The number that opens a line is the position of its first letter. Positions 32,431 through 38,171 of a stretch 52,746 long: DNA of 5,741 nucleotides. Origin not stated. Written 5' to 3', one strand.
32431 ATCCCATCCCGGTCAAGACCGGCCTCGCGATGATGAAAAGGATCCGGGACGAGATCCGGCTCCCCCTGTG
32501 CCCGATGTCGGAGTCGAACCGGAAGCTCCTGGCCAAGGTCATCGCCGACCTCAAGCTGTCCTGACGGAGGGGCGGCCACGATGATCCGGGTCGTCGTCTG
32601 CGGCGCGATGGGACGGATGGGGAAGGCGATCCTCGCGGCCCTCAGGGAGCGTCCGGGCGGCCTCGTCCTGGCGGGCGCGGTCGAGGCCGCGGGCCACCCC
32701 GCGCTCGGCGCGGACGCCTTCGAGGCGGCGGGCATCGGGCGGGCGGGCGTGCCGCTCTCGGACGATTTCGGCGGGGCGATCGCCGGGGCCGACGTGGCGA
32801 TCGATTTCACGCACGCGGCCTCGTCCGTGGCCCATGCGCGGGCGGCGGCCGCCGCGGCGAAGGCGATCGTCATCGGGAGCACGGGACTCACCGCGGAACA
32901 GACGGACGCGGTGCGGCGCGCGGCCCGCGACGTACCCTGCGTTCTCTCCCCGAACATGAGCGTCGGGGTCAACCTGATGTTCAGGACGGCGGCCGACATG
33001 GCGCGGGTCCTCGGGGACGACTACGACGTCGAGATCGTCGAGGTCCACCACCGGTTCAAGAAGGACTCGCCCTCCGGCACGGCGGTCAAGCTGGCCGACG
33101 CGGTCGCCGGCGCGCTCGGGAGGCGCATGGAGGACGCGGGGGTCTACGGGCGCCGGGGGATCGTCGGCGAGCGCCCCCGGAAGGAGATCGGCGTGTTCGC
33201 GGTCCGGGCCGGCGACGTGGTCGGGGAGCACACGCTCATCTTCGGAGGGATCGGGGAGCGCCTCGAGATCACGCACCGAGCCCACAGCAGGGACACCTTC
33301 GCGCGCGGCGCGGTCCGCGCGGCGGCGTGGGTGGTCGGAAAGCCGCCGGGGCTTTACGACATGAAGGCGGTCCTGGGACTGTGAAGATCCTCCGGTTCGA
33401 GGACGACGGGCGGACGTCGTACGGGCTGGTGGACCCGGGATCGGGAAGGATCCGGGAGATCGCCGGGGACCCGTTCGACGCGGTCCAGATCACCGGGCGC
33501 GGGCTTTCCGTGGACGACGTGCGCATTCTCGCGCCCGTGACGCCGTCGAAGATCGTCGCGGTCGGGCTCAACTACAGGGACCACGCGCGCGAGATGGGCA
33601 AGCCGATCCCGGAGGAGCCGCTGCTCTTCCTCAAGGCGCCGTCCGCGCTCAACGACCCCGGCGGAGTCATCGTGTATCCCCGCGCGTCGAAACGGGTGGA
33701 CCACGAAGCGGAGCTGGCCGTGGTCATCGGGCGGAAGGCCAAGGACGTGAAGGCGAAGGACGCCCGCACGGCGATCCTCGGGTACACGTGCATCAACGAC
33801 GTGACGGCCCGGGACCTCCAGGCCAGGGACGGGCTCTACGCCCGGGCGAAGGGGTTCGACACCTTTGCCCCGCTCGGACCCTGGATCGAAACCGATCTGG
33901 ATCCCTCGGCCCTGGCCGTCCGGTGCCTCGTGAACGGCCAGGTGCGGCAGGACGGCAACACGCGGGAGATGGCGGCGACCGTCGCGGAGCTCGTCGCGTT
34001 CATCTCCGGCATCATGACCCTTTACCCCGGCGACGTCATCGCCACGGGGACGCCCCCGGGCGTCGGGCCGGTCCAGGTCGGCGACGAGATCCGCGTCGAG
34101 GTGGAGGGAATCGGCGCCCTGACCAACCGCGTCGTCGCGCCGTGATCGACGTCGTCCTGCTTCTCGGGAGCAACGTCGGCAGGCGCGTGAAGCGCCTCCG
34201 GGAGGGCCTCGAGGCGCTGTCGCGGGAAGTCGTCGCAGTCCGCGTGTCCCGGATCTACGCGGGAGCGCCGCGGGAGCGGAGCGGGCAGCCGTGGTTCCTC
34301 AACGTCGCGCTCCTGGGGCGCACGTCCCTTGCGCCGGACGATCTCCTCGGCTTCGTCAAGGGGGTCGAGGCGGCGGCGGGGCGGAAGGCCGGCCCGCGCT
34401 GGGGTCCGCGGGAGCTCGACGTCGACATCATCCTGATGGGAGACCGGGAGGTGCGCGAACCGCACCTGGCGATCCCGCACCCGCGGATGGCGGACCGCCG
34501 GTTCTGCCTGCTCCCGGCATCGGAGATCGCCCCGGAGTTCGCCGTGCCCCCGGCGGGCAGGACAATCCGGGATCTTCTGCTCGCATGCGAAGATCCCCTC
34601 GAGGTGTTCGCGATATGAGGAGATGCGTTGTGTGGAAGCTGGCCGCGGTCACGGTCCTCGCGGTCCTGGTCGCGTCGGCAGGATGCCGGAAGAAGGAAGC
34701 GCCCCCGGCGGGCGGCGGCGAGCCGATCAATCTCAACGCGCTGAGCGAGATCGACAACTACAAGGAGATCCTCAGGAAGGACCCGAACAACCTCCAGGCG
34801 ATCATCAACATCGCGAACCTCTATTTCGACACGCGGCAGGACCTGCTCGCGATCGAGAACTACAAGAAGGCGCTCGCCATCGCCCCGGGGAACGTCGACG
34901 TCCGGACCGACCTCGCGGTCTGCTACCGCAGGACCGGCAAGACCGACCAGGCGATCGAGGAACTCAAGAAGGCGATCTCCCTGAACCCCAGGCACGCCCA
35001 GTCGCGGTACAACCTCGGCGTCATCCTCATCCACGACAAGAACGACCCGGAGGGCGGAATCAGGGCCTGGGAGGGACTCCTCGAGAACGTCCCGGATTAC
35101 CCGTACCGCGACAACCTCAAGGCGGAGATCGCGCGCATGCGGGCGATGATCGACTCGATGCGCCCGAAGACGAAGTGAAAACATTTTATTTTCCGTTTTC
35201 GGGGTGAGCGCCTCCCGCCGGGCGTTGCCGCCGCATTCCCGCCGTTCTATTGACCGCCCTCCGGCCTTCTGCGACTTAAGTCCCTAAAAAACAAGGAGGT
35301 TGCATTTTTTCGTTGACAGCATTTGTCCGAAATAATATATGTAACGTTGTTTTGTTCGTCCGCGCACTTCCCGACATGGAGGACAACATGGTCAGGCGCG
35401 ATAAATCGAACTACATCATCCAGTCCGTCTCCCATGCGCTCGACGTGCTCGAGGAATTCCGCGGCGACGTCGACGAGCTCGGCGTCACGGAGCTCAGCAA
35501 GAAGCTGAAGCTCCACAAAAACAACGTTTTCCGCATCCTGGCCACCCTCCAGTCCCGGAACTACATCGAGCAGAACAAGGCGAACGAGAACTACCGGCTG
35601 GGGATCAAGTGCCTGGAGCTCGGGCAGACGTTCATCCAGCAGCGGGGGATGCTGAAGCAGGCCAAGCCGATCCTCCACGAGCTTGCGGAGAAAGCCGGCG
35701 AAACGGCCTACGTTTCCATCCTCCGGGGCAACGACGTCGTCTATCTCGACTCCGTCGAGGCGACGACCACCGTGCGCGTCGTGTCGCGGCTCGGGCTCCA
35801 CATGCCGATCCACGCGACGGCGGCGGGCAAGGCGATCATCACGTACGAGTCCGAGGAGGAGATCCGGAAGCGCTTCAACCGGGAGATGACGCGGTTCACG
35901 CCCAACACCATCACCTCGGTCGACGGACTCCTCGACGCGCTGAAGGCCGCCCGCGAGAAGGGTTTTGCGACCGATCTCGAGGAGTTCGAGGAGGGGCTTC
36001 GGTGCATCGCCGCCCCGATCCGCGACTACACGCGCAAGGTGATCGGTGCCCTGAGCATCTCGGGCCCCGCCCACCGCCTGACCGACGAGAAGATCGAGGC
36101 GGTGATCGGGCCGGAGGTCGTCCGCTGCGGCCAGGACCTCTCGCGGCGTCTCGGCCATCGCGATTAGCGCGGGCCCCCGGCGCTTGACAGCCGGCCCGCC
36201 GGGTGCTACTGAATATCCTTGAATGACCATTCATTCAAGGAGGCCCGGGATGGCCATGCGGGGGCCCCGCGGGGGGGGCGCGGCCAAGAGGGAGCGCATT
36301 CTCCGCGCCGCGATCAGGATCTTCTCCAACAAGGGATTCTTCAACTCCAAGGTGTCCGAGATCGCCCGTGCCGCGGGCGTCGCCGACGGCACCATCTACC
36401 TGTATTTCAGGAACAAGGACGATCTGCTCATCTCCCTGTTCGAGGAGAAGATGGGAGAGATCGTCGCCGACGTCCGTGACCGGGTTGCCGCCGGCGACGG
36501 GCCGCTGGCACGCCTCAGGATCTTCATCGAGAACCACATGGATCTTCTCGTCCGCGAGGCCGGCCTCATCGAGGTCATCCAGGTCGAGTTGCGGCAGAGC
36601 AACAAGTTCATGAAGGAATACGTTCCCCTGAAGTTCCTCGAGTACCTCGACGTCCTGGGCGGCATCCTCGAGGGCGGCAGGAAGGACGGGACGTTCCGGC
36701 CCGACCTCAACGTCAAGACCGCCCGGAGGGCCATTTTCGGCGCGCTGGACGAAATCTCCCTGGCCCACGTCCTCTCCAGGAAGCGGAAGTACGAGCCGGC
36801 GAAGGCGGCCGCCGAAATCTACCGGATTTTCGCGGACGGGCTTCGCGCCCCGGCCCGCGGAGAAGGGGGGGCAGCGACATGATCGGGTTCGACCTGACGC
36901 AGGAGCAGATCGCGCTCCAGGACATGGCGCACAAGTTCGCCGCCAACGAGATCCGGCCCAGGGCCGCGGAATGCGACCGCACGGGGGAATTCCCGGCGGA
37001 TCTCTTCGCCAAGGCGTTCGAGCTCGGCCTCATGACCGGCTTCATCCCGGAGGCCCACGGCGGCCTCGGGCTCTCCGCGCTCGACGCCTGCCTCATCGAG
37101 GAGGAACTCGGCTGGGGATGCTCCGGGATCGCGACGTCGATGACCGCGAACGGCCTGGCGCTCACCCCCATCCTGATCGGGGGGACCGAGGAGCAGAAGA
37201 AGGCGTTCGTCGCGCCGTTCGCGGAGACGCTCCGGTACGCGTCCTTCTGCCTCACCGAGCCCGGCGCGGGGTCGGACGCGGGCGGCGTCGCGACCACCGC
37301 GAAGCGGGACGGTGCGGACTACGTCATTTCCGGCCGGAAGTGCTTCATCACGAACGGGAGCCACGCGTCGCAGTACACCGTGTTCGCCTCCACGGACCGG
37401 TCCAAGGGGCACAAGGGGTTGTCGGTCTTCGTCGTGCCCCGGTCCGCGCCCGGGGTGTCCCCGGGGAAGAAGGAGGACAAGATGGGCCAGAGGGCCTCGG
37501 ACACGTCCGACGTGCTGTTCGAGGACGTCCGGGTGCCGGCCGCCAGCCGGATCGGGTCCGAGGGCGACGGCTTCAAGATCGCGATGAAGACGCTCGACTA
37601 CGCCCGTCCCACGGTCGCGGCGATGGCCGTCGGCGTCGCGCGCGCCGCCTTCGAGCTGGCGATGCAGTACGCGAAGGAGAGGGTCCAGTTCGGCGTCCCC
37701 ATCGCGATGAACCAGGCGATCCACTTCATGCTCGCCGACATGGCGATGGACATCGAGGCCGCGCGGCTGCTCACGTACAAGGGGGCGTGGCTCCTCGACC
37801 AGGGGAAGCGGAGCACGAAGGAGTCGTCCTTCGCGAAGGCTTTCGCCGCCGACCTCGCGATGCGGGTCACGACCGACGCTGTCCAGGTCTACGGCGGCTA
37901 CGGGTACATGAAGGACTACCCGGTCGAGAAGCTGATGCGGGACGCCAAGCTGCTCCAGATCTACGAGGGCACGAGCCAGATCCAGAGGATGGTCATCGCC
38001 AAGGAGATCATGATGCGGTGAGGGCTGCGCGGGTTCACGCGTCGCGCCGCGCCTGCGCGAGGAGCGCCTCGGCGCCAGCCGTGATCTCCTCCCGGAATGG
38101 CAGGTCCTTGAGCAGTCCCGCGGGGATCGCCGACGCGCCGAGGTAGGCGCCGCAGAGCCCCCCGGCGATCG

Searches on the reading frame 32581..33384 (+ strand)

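Call 62: search_protein_families(library=pfam, proteins=[window:32581-33384:+], max_evalue=0.0001)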
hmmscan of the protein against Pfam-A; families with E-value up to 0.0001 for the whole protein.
window:32581-33384:+ (267 aa): 2 families
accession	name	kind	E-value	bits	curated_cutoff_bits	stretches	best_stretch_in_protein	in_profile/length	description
PF05173.19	DapB_C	-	5.1e-46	156.1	27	1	129-265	1-121/121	Dihydrodipicolinate reductase, C-terminus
PF01113.26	DapB_N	-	2e-32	112.3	25.6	1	2-126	1-124/124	Dihydrodipicolinate reductase, N-terminus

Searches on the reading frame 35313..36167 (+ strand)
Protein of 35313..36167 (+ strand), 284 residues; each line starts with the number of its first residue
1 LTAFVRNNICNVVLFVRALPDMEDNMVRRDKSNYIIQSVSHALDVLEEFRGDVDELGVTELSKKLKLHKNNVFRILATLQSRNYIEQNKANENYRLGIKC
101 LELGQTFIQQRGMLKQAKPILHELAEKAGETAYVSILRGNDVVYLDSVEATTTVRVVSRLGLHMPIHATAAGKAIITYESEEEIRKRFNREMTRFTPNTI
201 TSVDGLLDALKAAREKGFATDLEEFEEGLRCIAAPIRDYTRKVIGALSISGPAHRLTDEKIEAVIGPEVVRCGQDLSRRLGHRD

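Call 62: search_protein_families(library=pfam, proteins=[window:35313-36167:+], max_evalue=0.0001)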
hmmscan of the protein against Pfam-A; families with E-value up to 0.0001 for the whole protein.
window:35313-36167:+ (284 aa): 2 families
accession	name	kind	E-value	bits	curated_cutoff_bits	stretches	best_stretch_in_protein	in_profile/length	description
PF01614.24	IclR_C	-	3.4e-49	167.2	24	1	107-278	3-174/174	Bacterial transcriptional regulator IclR C-terminal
PF09339.16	HTH_IclR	-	1.5e-11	44.3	22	1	38-88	1-51/52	IclR helix-turn-helix domain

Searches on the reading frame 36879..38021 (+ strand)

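Call 62: search_protein_families(library=pfam, proteins=[window:36879-38021:+], max_evalue=0.0001)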
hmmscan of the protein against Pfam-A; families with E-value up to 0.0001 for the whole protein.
window:36879-38021:+ (380 aa): 4 families
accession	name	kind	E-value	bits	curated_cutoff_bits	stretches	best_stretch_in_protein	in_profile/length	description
PF00441.29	Acyl-CoA_dh_1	-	9.6e-55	185.3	22.4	1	229-377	1-149/150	Acyl-CoA dehydrogenase, C-terminal domain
PF02771.21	Acyl-CoA_dh_N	-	3.8e-31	108.2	22.9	1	7-116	1-111/113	Acyl-CoA dehydrogenase, N-terminal domain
PF02770.24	Acyl-CoA_dh_M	-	2.4e-27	95.4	33.3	1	122-217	1-97/97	Acyl-CoA dehydrogenase, middle domain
PF08028.16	Acyl-CoA_dh_2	-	6.2e-25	88.5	22.7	1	246-366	3-133/134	Acyl-CoA dehydrogenase, C-terminal domain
